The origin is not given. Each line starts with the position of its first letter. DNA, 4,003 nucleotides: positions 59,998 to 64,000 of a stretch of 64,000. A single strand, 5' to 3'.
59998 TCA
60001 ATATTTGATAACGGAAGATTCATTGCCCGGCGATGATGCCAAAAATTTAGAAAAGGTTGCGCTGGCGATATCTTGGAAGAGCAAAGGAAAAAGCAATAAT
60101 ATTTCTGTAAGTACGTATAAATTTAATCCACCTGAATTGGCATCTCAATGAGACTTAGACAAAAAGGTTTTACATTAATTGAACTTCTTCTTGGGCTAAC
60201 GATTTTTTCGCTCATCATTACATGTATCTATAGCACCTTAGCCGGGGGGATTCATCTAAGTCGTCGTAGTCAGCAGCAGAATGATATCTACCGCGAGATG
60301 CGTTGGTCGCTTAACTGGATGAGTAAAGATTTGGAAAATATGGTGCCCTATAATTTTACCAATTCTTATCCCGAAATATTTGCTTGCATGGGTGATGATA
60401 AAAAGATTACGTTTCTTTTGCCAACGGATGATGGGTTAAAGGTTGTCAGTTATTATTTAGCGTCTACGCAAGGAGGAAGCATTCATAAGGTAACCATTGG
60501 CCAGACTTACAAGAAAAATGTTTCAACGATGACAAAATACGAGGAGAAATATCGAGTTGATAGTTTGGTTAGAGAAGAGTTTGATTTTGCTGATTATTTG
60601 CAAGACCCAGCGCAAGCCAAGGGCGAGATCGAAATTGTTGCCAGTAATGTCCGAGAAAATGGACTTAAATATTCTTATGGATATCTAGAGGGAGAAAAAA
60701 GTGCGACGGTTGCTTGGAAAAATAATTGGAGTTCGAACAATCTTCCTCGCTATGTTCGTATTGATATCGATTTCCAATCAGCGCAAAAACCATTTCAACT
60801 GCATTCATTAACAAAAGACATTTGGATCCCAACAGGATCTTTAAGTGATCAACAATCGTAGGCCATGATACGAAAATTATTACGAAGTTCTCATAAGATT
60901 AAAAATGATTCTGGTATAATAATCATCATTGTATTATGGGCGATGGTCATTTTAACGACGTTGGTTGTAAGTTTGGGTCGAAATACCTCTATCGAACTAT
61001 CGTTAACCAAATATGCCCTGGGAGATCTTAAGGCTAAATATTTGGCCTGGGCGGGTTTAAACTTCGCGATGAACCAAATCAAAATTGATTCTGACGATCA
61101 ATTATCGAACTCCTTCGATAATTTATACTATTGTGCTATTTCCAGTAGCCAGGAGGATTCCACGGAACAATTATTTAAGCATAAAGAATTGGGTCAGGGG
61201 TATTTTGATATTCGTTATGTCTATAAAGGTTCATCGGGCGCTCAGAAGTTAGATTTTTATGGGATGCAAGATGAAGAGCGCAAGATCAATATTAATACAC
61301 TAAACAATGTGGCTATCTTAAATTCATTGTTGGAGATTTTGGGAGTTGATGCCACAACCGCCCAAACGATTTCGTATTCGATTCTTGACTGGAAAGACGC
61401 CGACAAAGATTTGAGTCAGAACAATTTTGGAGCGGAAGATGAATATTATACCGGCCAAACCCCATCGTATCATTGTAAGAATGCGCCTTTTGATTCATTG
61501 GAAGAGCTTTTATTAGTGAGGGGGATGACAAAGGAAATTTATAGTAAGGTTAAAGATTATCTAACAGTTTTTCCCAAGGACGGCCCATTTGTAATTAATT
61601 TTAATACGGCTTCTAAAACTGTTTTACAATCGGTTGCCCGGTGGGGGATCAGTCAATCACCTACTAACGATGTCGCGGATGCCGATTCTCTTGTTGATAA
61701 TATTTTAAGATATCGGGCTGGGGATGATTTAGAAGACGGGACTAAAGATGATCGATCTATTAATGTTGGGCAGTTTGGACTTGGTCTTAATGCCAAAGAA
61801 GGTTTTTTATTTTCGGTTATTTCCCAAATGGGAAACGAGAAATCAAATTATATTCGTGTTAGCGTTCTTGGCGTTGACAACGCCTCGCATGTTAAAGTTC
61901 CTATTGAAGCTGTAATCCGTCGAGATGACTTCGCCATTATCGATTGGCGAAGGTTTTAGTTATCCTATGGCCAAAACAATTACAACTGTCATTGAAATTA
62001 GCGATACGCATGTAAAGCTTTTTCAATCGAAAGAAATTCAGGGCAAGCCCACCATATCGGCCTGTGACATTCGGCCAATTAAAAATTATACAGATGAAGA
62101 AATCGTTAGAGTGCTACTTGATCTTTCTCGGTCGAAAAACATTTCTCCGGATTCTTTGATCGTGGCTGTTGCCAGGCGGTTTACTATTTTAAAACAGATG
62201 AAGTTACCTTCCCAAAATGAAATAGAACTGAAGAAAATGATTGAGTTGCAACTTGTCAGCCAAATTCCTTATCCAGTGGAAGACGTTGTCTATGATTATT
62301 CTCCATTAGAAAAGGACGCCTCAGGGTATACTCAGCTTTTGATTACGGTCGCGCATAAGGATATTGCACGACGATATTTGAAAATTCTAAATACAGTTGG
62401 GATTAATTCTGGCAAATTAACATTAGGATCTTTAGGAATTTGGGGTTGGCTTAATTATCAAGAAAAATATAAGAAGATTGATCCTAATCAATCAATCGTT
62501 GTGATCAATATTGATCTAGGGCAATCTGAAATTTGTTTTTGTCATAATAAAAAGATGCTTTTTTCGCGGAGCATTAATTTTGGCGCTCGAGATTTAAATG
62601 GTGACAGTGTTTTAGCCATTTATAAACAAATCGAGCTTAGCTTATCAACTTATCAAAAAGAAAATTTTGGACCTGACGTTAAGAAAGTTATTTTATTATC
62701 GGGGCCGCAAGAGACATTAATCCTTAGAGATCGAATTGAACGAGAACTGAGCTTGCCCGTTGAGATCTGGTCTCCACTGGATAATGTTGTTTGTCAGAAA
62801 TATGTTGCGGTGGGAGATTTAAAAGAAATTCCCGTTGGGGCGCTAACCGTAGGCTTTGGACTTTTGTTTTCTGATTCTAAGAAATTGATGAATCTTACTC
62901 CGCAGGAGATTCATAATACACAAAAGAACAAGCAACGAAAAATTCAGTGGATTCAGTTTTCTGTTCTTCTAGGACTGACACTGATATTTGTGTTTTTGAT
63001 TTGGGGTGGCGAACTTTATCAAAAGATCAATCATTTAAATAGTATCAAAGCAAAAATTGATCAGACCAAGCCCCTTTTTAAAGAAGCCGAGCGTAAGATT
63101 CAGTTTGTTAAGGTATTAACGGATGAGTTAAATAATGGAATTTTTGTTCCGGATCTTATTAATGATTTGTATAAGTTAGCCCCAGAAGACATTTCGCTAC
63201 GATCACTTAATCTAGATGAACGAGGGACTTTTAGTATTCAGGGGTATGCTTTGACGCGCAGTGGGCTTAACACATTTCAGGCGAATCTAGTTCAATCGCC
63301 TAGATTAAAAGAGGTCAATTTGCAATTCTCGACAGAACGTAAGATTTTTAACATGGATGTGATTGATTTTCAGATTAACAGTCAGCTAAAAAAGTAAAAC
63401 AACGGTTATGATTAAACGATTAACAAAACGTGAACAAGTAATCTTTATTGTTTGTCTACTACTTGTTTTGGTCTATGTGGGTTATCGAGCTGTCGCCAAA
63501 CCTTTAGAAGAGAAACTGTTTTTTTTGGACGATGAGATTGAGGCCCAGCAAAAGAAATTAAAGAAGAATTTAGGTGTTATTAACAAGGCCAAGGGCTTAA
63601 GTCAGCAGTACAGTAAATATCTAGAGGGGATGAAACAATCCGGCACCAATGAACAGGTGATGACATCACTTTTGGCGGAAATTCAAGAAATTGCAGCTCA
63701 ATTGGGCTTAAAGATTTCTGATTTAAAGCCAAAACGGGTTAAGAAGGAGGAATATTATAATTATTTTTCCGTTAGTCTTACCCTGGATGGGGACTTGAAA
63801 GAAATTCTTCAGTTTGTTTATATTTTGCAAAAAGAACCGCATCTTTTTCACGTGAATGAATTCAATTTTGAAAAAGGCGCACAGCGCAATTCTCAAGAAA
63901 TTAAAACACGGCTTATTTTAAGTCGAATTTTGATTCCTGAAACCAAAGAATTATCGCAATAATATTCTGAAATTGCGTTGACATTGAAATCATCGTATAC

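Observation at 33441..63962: Secretome island: five giant multidomain proteins with shared C-terminal CarboxypepD_reg arrays, immediately upstream of a T2SS-like operon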

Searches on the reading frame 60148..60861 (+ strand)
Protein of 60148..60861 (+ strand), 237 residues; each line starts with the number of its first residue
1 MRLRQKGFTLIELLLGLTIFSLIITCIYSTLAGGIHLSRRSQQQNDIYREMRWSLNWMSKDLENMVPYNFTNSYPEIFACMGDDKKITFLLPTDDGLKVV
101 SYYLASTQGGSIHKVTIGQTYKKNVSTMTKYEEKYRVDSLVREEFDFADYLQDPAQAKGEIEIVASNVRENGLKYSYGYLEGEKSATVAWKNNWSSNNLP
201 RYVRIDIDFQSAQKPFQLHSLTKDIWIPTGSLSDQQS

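Call 4: search_protein_families(library=pfam, proteins=[window:60148-60861:+], max_evalue=0.01)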
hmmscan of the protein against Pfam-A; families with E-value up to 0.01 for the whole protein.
window:60148-60861:+ (237 aa): 1 family
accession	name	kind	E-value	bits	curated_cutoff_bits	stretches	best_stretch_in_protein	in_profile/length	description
PF07963.17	N_methyl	-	3.3e-07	30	21.2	1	3-24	2-23/27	Prokaryotic N-terminal methylation motif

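Call 11: search_protein_families(library=ncbifam, proteins=[window:60148-60861:+], max_evalue=0.01)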
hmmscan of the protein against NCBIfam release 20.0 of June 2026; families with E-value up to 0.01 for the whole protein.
window:60148-60861:+ (237 aa): 11 families
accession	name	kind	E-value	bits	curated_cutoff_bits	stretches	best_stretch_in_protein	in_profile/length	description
TIGR01711.1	gspJ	equivalog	1e-07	32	64.85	1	6-70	1-65/192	type II secretion system minor pseudopilin GspJ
NF006453.0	PRK08808.1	equivalog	3.3e-07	29.6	295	1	1-215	2-195/211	type II secretion system protein J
TIGR02599.1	TIGR02599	subfamily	1.7e-06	27.5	256.5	1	7-64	1-58/361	Verru_Chthon cassette protein C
TIGR02532.1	IV_pilin_GFxxxE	domain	3.6e-06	26.6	16.3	1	5-25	1-21/24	prepilin-type N-terminal cleavage/methylation domain-containing protein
NF038304.1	EPS_HpsC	equivalog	6.3e-06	26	200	1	4-66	19-81/318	hormogonium polysaccharide secretion pseudopilin HpsC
NF041013.1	T4P_ComGE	equivalog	2.5e-05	24.3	49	1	5-64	3-63/83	competence type IV pilus minor pilin ComGE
NF041002.1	pilin_ComGF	equivalog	5.6e-05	23.4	80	1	5-55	1-47/139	competence type IV pilus minor pilin ComGF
TIGR01708.2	typeII_sec_gspH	equivalog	0.001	19.1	80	1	5-43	1-38/169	type II secretion system minor pseudopilin GspH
NF007848.0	PRK10557.1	equivalog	0.0016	17.7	120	1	1-62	6-67/192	prepilin peptidase-dependent protein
TIGR01707.1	gspI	equivalog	0.0047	17.4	44.35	1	7-33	1-27/101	type II secretion system minor pseudopilin GspI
NF007800.0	PRK10506.1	equivalog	0.0078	16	158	0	4-60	7-56/163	prepilin peptidase-dependent protein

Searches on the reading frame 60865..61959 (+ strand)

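Call 4: search_protein_families(library=pfam, proteins=[window:60865-61959:+], max_evalue=0.01)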
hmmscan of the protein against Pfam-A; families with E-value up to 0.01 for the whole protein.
window:60865-61959:+ (364 aa): 2 families
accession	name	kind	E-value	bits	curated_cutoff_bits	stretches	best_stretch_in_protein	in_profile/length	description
PF21687.3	T2SSK_1st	-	7.7e-22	78.5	26.2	1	141-238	3-107/107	Type II secretion system (T2SS), protein K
PF12836.13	HHH_3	-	4.2e-06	27.2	27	1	204-234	35-65/65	Helix-hairpin-helix motif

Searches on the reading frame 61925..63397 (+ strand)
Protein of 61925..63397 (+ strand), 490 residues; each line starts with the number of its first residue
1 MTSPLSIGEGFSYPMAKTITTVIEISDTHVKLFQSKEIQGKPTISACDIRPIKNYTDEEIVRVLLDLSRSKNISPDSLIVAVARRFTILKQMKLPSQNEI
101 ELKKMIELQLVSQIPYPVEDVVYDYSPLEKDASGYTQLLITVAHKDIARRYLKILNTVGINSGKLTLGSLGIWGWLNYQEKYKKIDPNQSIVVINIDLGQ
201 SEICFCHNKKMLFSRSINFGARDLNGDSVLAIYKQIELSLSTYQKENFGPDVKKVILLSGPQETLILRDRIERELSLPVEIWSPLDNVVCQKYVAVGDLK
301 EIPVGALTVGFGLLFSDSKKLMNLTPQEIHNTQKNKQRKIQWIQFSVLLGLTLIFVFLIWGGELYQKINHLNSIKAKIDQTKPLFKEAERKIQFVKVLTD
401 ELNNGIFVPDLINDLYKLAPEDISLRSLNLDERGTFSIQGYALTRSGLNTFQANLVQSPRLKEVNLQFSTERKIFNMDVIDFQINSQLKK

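Call 4: search_protein_families(library=pfam, proteins=[window:61925-63397:+], max_evalue=0.01)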
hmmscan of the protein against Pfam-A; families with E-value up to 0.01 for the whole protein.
window:61925-63397:+ (490 aa): 2 families
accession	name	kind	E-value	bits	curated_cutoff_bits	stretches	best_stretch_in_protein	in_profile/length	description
PF11104.14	PilM_2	-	1.3e-13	51.1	27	1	23-226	2-217/340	Type IV pilus assembly protein PilM;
PF05137.18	PilN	-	7.6e-12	45.5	22.8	1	411-488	2-78/78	Fimbrial assembly protein (PilN)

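Call 11: search_protein_families(library=ncbifam, proteins=[window:61925-63397:+], max_evalue=0.01)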
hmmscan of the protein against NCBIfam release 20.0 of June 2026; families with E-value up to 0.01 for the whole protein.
window:61925-63397:+ (490 aa): 2 families
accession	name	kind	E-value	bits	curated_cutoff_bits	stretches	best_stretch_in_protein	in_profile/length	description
TIGR01175.1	pilM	subfamily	7.8e-25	87.6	133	1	20-226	5-225/348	type IV pilus assembly protein PilM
NF045709.1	Amuc_1101_fam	equivalog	1.7e-17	63.5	650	2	59-221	53-209/608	Amuc_1101 family PilM-like pilus complex protein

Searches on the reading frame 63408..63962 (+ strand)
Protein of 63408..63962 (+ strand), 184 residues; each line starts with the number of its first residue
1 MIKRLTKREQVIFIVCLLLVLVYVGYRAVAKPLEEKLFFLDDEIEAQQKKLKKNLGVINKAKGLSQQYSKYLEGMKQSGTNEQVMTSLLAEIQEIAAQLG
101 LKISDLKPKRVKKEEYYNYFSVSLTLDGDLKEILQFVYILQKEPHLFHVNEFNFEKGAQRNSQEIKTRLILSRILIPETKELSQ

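Call 4: search_protein_families(library=pfam, proteins=[window:63408-63962:+], max_evalue=0.01)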
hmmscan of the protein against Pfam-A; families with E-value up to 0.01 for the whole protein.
window:63408-63962:+ (184 aa): 3 families
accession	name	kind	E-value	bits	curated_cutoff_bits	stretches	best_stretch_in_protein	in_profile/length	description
PF04350.18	PilO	-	1.4e-09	38.7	22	1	47-169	14-136/145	Pilus assembly protein, PilO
PF04612.17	T2SSM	-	2.9e-08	34.5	27.8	1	4-109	10-104/160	Type II secretion system (T2SS), protein M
PF10741.14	T2SSM_b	-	2e-05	24.9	21.7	1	78-165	9-96/111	Type II secretion system (T2SS), protein M subtype b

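Call 11: search_protein_families(library=ncbifam, proteins=[window:63408-63962:+], max_evalue=0.01)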
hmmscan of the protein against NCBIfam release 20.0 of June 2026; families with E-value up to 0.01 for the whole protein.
window:63408-63962:+ (184 aa): 1 family
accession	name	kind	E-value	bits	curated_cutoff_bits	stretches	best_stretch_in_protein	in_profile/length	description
NF040576.1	T2SS_GspM_XpsM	equivalog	1.4e-08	34.6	60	1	15-158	5-154/180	type II secretion system protein GspM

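Call 13: find_encoding_contigs(protein=window:63408-63962:+, flank=10000, max_places=6)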
Protein window:63408-63962:+ (184 aa): 5 contigs read that carry it; 4 places shown.
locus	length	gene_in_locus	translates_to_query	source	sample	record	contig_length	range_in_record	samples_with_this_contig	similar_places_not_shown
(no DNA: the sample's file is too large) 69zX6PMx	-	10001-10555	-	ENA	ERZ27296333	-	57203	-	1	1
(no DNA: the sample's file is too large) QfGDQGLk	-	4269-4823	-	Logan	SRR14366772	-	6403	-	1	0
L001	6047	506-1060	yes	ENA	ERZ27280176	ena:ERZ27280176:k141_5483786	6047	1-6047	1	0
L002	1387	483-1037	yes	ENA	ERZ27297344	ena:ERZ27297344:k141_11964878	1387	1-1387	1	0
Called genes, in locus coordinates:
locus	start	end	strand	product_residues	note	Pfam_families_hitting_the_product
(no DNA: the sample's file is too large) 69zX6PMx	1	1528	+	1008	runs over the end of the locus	PF05342:Peptidase_M26_N (faint), PF17210:SdrD_B (faint), PF07581:Glug (faint), PF14312:FG-GAP_2 (faint), PF02369:Big_1 (faint), PF13620:CarboxypepD_reg, PF13715:CarbopepD_reg_2 (faint), PF13620:CarboxypepD_reg (weak), +1 more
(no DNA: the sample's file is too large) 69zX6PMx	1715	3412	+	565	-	PF05157:MshEN, PF00437:T2SSE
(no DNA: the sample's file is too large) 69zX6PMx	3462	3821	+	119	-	PF05635:23S_rRNA_IVP, PF22296:bAvd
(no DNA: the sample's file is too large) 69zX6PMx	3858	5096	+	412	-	PF28597:T2SSF_N (weak), PF00482:T2SSF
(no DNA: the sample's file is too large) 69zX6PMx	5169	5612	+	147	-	PF07963:N_methyl (weak), PF08334:T2SSG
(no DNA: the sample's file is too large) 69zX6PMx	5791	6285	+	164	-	-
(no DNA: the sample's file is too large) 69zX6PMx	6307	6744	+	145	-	-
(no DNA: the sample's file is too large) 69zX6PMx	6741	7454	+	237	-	PF07963:N_methyl (weak)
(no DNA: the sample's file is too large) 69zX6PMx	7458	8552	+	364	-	PF21687:T2SSK_1st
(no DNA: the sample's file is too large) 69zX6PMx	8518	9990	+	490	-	PF11104:PilM_2, PF05137:PilN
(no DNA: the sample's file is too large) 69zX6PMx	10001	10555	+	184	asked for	PF04612:T2SSM, PF04350:PilO, PF10741:T2SSM_b (faint)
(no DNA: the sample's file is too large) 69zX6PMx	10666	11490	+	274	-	PF13191:AAA_16 (faint), PF01637:ATPase_2 (weak), PF13401:AAA_22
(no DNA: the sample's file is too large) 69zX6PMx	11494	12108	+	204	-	-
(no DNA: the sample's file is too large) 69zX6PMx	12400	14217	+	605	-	PF21305:type_II_gspD_N0 (weak), PF03958:Secretin_N, PF00263:Secretin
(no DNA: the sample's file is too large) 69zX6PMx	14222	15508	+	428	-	PF27218:MJ0043_C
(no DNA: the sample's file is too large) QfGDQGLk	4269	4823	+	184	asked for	PF04612:T2SSM, PF04350:PilO, PF10741:T2SSM_b (faint)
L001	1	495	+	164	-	?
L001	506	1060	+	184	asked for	PF04612:T2SSM, PF04350:PilO, PF10741:T2SSM_b (faint)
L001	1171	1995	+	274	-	PF13191:AAA_16 (faint), PF01637:ATPase_2 (weak), PF13401:AAA_22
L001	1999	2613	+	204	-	-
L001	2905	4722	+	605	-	PF21305:type_II_gspD_N0 (weak), PF03958:Secretin_N, PF00263:Secretin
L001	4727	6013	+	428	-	PF27218:MJ0043_C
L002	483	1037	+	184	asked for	PF04612:T2SSM, PF04350:PilO, PF10741:T2SSM_b (faint)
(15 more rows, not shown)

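Call 92: search_protein_families(library=pfam, proteins=[L001:1171-1995:+, L001:1999-2613:+, L001:2905-4722:+, L001:4727-6013:+], max_evalue=0.001)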
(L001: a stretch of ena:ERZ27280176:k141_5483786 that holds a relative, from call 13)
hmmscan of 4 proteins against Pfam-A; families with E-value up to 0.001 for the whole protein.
L001:1171-1995:+ (274 aa): 7 families
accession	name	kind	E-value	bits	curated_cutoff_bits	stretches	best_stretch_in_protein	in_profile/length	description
PF13401.12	AAA_22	-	4.6e-17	63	27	1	43-175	4-129/130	AAA domain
PF13191.12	AAA_16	-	2.3e-06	28.7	32.6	1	39-155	18-159/167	AAA ATPase domain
PF01637.24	ATPase_2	-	4.7e-06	27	33.2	1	32-240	7-223/225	ATPase domain predominantly from Archaea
PF20703.3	nSTAND1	-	4.7e-05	23.6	27.1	1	14-227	8-218/379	Novel STAND NTPase 1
PF13245.12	AAA_19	-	0.00081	20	25.1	0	41-154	8-116/134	AAA domain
PF04665.18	Pox_A32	-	0.00088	19.3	22.8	0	49-154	18-123/242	Poxvirus A32 protein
PF00004.35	AAA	-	0.00096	20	21.2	0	48-144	2-73/131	ATPase family associated with various cellular activities (AAA)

L001:1999-2613:+ (204 aa): 0 families

L001:2905-4722:+ (605 aa): 3 families
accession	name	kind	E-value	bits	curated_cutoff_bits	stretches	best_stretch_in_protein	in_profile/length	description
PF00263.26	Secretin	-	5.9e-51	172.8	27.5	1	422-589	1-168/169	Bacterial type II and III secretion system protein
PF03958.22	Secretin_N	-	2.2e-24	85.9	28.2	2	294-353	1-66/69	Bacterial type II/III secretion system short domain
PF21305.2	type_II_gspD_N0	-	3.8e-06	27.1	27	1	148-185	1-38/71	GspD-like, N0 domain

L001:4727-6013:+ (428 aa): 0 families

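Call 96: search_protein_families(library=ncbifam, proteins=[L001:1999-2613:+, L001:1171-1995:+], max_evalue=0.01)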
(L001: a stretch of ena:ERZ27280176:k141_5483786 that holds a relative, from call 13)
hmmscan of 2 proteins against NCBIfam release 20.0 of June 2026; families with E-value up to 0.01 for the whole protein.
L001:1999-2613:+ (204 aa): 3 families
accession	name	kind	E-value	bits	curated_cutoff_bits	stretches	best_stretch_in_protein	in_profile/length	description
NF007242.0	PRK09681.1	equivalog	0.00021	20.5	561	1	56-199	46-180/319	type II secretion system protein GspC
NF041515.1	GspC_delta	equivalog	0.002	17.9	150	1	90-198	39-157/311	type II secretion system protein GspC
TIGR01713.1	typeII_sec_gspC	equivalog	0.0021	17.7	101.6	1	88-199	29-139/259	type II secretion system protein GspC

L001:1171-1995:+ (274 aa): 5 families
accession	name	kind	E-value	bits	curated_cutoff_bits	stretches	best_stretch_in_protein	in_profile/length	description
TIGR03015.1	pepcterm_ATPase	hypoth_equivalog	2.3e-48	164.9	324.5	1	8-267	7-263/269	XrtA/PEP-CTERM system-associated ATPase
TIGR02928.1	TIGR02928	subfamily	0.00026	20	181.3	1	48-160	44-163/366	orc1/cdc6 family replication initiation protein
NF001624.0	PRK00411.1-2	subfamily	0.0007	18.6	354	1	47-140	55-147/374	ORC1-type DNA replication protein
TIGR01447.1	recD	equivalog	0.003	16.2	310.15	0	28-66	147-185/597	exodeoxyribonuclease V subunit alpha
NF000868.0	PRK00080.1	equivalog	0.008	15.1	282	0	195-272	177-252/330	Holliday junction branch migration DNA helicase RuvB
